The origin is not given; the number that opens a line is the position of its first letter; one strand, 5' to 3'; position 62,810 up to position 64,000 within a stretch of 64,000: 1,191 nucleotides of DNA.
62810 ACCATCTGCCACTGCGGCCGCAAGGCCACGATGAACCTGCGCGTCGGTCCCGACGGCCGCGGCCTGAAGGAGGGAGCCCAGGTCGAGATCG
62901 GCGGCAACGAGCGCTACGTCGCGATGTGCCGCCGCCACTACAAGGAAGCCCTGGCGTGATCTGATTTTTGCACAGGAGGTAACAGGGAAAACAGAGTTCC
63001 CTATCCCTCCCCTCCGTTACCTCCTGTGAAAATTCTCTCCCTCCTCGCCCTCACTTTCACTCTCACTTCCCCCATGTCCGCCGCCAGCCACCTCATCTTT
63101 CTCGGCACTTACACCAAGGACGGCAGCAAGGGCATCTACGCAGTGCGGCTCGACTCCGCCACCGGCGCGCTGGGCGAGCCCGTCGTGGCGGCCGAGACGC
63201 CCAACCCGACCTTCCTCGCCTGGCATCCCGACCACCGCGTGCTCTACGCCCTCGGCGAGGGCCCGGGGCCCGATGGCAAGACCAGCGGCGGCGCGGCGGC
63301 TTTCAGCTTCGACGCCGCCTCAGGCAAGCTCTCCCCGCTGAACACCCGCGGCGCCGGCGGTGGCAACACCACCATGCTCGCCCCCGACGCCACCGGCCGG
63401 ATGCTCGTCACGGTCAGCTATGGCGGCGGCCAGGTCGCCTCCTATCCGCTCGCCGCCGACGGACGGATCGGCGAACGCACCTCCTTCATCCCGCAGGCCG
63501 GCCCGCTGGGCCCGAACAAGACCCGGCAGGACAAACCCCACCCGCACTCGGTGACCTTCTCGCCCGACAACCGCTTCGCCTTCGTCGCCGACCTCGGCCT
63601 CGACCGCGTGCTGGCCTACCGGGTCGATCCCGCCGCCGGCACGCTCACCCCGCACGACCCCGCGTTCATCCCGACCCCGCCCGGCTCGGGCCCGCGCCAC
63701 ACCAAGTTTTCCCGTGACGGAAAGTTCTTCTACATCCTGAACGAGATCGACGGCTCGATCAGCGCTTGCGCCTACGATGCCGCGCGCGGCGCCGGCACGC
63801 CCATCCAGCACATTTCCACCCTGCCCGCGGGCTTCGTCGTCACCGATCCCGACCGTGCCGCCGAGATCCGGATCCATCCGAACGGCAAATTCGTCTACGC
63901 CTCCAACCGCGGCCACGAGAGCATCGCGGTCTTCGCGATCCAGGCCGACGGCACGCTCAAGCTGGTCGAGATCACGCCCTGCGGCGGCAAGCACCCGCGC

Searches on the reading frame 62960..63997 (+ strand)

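Call 75: search_protein_families(library=pfam, proteins=[window:62960-63997:+], max_evalue=0.00001)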
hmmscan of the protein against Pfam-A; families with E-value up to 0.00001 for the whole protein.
window:62960-63997:+ (346 aa): 1 family
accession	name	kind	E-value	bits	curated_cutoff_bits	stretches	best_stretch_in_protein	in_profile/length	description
PF10282.15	Lactonase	-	1.3e-92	311.1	21.7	1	46-346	2-293/344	Lactonase, 7-bladed beta-propeller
